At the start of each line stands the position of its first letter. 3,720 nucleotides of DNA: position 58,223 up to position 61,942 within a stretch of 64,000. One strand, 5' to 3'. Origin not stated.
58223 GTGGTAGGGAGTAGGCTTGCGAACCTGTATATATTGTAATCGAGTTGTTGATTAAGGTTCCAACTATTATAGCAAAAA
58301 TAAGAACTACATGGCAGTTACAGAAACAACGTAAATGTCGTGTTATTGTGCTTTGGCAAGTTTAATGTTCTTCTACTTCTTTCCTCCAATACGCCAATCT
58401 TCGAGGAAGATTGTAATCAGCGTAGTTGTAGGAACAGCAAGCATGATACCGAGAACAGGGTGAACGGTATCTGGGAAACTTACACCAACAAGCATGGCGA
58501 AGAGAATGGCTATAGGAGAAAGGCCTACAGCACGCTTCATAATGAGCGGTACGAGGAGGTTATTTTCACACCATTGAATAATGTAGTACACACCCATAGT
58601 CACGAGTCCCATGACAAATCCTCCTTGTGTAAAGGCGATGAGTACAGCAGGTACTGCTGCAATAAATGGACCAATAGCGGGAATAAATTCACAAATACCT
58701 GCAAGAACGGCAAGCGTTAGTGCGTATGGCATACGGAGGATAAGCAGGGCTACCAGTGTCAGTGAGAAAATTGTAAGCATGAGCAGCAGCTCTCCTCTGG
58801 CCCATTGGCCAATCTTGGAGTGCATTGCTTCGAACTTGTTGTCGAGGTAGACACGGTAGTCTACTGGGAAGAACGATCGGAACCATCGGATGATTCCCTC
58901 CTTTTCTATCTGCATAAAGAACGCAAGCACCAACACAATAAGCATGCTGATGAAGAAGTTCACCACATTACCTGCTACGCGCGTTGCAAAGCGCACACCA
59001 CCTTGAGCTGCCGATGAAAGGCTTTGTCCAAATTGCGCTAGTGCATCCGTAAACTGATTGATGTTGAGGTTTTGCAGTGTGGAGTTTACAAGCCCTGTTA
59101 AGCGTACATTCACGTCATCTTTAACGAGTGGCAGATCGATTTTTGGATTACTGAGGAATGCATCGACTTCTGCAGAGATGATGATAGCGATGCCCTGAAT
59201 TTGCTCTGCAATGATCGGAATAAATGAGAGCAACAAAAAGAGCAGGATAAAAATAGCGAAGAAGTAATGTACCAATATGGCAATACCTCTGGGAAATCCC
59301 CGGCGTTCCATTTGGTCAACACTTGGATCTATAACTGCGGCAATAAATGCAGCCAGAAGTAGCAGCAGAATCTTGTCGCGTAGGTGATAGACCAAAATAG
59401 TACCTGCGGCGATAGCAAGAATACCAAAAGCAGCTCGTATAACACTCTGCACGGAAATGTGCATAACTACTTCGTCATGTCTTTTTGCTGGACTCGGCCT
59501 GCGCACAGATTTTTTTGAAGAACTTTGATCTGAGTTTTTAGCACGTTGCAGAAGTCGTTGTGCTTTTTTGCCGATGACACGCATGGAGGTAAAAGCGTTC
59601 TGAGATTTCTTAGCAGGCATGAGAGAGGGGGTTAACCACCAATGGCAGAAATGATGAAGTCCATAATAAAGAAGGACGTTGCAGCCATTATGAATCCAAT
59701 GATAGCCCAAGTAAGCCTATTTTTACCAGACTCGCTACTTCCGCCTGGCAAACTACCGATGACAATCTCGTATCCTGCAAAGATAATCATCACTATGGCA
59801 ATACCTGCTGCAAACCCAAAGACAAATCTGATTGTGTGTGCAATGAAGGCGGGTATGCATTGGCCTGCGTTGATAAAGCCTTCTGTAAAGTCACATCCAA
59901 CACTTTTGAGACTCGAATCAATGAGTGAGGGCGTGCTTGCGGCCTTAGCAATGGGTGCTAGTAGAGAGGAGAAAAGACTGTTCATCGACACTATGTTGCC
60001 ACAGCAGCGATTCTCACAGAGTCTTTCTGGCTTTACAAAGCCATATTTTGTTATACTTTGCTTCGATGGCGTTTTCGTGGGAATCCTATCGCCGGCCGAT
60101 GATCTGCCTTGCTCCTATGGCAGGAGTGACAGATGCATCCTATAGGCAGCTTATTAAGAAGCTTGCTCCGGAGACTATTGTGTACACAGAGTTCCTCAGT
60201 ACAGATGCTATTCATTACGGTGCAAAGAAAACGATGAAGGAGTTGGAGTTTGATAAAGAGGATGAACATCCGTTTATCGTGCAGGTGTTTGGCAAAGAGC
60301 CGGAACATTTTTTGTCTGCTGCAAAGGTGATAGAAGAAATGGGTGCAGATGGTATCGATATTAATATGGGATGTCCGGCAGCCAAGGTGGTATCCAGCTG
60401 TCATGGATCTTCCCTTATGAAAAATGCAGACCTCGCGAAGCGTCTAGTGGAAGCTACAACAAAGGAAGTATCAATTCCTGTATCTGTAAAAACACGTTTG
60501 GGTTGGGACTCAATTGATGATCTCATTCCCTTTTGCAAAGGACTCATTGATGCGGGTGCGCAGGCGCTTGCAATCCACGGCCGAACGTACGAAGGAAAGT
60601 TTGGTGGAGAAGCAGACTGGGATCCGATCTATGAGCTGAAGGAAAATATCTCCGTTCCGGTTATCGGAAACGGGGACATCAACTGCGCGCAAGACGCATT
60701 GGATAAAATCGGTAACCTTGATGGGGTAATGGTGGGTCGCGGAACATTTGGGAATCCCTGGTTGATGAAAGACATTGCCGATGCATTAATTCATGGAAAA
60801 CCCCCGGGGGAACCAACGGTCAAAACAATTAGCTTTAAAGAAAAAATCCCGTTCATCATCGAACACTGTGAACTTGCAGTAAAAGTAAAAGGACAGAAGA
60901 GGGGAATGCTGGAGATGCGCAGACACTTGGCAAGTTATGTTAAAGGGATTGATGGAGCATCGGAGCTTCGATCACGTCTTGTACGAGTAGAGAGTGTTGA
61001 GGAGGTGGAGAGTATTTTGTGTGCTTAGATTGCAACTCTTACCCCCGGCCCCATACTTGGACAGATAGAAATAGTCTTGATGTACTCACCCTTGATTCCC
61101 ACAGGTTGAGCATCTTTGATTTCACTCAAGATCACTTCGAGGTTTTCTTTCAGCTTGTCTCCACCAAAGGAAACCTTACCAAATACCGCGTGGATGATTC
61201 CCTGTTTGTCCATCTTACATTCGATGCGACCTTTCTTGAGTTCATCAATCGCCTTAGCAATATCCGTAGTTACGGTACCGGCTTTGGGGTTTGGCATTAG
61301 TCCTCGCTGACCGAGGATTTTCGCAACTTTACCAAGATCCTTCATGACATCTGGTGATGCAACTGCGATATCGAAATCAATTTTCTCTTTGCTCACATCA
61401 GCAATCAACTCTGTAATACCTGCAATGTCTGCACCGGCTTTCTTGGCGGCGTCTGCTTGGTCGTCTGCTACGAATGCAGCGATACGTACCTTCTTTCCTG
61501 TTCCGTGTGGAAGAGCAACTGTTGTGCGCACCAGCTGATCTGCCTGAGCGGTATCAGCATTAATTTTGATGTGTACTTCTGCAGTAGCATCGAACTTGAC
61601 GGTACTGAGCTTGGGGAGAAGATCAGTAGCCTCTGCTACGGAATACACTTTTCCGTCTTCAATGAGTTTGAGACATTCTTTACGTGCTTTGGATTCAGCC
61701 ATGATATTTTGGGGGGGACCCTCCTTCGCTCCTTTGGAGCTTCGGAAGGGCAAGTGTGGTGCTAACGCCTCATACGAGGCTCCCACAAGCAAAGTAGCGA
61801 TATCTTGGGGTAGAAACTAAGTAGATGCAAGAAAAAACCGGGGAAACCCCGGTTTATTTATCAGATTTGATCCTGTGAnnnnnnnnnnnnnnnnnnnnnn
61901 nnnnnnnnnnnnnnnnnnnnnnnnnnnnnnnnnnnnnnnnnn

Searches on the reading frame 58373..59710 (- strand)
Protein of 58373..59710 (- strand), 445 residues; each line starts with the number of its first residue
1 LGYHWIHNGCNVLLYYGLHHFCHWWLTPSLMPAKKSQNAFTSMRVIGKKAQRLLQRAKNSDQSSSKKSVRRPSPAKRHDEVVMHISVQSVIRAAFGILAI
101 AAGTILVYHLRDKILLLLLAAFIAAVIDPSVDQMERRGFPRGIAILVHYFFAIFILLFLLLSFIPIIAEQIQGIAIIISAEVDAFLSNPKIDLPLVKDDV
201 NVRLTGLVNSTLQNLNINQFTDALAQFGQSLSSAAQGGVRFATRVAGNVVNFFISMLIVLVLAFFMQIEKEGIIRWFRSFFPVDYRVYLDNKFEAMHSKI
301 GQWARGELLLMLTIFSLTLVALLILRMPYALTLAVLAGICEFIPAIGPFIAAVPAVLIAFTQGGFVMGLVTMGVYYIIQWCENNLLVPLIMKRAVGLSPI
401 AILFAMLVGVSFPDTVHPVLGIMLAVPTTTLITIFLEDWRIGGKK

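Call 53: search_protein_families(library=pfam, proteins=[window:58373-59710:-], max_evalue=0.001)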
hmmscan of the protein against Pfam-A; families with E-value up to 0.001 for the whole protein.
window:58373-59710:- (445 aa): 1 family
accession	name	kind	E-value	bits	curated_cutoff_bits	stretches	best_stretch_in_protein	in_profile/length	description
PF01594.21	AI-2E_transport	-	6.3e-53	180.5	34.3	1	97-440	4-327/327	AI-2E family transporter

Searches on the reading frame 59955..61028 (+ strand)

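Call 53: search_protein_families(library=pfam, proteins=[window:59955-61028:+], max_evalue=0.001)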
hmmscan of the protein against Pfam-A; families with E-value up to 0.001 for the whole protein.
window:59955-61028:+ (357 aa): 2 families
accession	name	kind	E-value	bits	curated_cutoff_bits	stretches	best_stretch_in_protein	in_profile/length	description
PF01207.24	Dus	-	5.2e-82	275.9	20.4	1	52-351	2-298/311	Dihydrouridine synthase (Dus)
PF01180.27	DHO_dh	-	1.4e-08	34.7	27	0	93-179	79-163/291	Dihydroorotate dehydrogenase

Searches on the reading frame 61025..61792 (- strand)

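Call 53: search_protein_families(library=pfam, proteins=[window:61025-61792:-], max_evalue=0.001)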
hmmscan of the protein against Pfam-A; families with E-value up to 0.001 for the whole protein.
window:61025-61792:- (255 aa): 1 family
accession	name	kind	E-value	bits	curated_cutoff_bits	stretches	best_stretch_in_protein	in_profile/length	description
PF00687.26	Ribosomal_L1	-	1.6e-57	194.7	32.2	1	61-249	3-198/198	Ribosomal protein L1p/L10e family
